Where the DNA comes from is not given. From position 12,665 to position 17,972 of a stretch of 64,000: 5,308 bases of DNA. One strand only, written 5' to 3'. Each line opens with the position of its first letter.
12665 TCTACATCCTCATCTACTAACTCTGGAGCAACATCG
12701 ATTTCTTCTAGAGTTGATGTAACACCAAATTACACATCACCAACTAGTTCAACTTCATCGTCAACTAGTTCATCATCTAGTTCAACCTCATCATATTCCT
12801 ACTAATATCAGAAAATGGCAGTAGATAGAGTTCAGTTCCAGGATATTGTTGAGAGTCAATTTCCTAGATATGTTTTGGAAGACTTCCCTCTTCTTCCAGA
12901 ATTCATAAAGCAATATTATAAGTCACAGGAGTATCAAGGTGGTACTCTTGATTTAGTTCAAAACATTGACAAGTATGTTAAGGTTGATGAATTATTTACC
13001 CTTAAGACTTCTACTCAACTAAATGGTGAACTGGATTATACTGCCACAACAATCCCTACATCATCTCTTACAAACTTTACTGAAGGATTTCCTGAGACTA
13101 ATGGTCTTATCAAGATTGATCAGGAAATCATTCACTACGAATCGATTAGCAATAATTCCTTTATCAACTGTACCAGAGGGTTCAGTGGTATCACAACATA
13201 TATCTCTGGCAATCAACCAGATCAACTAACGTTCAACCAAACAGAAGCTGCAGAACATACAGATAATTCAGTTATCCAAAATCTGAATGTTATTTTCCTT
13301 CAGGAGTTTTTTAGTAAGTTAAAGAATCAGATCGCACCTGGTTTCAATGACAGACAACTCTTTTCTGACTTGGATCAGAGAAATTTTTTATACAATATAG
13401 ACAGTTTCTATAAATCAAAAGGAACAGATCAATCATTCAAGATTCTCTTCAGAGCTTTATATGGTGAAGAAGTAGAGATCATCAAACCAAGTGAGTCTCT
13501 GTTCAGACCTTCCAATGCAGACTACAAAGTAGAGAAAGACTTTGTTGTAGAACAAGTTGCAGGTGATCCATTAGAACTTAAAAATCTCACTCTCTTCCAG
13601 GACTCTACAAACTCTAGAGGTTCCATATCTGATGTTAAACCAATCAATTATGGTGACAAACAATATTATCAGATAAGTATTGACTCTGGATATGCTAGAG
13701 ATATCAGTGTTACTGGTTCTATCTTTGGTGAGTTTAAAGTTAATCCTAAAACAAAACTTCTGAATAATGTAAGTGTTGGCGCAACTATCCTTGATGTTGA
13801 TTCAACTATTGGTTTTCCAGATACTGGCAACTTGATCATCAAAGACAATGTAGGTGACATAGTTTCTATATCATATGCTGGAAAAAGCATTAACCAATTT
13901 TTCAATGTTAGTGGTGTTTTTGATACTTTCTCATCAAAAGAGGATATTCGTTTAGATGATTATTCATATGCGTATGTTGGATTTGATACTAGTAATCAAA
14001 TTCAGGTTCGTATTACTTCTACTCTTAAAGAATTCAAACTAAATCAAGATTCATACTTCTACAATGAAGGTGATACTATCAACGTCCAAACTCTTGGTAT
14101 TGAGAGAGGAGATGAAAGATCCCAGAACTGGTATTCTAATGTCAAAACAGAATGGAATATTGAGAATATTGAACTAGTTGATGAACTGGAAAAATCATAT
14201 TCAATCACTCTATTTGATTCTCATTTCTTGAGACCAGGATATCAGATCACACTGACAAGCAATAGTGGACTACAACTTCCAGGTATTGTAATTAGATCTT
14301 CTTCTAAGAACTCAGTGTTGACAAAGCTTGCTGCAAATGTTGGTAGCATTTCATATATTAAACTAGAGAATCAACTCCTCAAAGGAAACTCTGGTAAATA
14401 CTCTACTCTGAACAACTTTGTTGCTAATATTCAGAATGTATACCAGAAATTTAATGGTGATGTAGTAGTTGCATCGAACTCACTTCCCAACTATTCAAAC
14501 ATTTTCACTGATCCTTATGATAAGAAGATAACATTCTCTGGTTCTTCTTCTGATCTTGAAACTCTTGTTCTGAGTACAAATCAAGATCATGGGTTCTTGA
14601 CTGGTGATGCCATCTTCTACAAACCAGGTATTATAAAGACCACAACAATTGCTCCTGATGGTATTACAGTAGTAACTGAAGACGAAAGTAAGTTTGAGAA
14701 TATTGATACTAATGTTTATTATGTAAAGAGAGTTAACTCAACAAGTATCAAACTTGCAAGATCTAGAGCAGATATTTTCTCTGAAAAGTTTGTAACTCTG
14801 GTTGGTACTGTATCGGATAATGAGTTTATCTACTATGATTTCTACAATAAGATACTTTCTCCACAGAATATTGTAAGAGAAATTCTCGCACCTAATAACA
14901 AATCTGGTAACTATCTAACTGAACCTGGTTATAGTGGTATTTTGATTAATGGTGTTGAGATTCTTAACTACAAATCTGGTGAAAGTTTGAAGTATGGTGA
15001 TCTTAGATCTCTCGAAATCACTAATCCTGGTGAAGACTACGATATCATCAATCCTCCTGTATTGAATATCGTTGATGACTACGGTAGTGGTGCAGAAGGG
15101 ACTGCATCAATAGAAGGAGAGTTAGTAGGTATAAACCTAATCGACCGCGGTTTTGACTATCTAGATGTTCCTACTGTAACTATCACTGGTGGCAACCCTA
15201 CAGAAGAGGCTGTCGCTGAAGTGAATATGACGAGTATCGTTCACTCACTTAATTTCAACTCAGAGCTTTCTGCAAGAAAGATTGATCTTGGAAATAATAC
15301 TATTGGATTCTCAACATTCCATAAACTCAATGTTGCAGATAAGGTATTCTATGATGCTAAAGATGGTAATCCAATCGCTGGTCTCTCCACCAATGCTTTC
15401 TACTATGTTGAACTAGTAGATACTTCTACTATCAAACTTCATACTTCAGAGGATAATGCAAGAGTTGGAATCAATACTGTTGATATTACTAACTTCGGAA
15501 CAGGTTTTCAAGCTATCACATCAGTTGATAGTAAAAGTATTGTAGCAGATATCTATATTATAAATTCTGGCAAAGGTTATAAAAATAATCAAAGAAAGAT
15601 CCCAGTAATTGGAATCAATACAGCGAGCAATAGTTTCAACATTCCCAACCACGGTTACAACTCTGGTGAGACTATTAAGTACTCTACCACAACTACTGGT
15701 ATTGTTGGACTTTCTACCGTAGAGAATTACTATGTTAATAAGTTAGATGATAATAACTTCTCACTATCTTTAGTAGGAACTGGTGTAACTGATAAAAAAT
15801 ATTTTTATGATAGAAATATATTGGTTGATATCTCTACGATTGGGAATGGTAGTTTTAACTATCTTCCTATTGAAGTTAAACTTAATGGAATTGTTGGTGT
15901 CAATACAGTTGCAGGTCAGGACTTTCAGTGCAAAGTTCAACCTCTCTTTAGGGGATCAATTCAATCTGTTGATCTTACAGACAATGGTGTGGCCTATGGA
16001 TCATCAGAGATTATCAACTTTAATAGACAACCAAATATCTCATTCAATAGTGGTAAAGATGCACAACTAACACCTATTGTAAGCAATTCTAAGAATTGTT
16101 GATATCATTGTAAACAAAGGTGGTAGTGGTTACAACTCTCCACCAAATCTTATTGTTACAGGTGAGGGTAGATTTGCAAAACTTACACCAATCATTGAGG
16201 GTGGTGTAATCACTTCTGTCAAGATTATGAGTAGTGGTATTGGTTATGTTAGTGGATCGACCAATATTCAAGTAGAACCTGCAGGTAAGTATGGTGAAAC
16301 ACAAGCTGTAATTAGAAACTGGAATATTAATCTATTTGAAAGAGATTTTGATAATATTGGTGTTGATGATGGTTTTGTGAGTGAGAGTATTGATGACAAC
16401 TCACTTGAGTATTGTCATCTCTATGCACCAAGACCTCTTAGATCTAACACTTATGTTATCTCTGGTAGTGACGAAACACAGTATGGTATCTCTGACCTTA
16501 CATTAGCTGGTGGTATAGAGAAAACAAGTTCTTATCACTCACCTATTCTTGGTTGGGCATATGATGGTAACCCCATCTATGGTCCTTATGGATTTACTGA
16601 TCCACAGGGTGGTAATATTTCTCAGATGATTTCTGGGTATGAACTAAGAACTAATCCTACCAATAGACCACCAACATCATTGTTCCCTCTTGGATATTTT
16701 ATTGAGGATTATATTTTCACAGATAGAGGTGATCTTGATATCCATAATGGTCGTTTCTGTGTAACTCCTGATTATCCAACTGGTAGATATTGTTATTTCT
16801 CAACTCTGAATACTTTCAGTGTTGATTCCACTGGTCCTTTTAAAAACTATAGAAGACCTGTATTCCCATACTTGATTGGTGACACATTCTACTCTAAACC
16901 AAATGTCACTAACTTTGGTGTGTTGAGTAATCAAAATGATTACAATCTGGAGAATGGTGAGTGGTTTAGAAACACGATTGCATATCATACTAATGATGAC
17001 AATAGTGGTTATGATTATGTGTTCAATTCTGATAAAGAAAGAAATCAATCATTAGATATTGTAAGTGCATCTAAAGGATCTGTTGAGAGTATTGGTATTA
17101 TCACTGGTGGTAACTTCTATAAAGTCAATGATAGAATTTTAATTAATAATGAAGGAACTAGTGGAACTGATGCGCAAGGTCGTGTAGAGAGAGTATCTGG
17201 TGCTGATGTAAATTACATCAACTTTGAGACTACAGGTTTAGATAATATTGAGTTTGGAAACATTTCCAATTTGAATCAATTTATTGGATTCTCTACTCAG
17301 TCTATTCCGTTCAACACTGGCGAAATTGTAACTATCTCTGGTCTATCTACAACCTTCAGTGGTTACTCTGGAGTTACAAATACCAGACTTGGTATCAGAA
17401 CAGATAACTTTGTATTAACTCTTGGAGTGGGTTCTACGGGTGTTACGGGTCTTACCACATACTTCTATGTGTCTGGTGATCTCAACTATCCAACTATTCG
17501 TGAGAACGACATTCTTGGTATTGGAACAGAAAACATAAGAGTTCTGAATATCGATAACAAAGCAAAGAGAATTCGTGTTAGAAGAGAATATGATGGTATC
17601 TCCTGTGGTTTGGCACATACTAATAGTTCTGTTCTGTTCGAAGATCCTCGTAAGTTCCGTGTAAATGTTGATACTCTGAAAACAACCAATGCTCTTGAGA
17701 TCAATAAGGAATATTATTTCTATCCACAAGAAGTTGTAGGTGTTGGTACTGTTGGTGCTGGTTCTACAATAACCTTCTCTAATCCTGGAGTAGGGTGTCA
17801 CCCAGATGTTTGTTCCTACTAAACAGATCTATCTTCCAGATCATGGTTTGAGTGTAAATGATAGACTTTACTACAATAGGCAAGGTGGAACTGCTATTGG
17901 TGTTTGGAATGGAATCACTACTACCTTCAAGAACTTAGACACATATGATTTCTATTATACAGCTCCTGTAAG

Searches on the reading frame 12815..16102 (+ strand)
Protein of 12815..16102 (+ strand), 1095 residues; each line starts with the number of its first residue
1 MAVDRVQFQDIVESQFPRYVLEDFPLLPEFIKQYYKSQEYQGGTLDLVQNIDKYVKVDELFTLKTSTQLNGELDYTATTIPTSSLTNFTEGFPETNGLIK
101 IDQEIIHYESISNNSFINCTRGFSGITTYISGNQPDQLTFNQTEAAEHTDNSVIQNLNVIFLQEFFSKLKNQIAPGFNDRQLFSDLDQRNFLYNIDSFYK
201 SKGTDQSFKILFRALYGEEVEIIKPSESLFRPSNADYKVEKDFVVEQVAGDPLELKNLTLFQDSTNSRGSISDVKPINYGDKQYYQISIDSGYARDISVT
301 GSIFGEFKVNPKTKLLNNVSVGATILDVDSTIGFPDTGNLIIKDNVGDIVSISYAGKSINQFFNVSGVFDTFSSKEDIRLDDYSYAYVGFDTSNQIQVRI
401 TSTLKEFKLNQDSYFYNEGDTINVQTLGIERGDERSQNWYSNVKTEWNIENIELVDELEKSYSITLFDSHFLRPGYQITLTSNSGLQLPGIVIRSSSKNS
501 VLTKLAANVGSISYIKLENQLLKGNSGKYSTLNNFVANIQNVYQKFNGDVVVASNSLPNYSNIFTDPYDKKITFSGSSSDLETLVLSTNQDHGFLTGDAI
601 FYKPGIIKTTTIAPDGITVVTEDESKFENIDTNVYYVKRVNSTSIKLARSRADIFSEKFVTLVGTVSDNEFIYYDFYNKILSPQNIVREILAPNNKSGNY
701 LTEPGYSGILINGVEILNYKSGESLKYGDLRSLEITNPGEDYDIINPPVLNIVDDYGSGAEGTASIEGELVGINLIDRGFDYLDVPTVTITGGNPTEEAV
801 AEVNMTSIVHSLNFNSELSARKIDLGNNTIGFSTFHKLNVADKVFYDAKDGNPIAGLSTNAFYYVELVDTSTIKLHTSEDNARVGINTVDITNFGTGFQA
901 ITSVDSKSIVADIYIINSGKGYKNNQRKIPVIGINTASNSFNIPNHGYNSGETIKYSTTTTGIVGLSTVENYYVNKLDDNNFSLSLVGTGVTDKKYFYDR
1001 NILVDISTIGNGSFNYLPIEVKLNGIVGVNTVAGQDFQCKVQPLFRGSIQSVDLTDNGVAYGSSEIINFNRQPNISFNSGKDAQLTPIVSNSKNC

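Call 11: search_protein_families(library=phrogs, proteins=[window:12815-16102:+])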
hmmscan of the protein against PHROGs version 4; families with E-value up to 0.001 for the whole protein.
window:12815-16102:+ (1095 aa): 6 families
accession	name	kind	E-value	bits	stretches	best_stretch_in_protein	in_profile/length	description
phrog_2885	-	tail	0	1121.5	1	4-1093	8-1091/4179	baseplate wedge subunit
phrog_4406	-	head and packaging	5e-92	309.8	1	5-1002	4-638/3231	virion structural protein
phrog_701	-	head and packaging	1.2e-71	241.3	3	113-561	615-1065/6136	virion structural protein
phrog_19630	-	head and packaging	5.5e-61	207.6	3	113-561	609-1061/1266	virion structural protein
phrog_3465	-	connector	2.3e-16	60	1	1-242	1-220/978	head closure Hc2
phrog_26741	-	unknown function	8.3e-14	52.2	1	195-345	88-235/497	-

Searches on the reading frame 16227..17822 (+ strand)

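Call 11: search_protein_families(library=phrogs, proteins=[window:16227-17822:+])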
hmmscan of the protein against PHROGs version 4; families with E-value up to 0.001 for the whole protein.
window:16227-17822:+ (531 aa): 6 families
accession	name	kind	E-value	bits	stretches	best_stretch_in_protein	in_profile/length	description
phrog_2885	-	tail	2.8e-146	489.6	1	2-519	1138-1637/4179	baseplate wedge subunit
phrog_4406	-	head and packaging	2.3e-69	234.6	1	2-342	667-975/3231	virion structural protein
phrog_701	-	head and packaging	6e-43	146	2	3-236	1331-1561/6136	virion structural protein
phrog_708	-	tail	1.1e-23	83.9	2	153-228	688-753/1383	baseplate wedge subunit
phrog_2576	-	unknown function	1.8e-19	70.6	1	101-221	164-278/587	-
phrog_25852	-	head and packaging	9.7e-19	68.4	1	98-220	251-374/532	virion structural protein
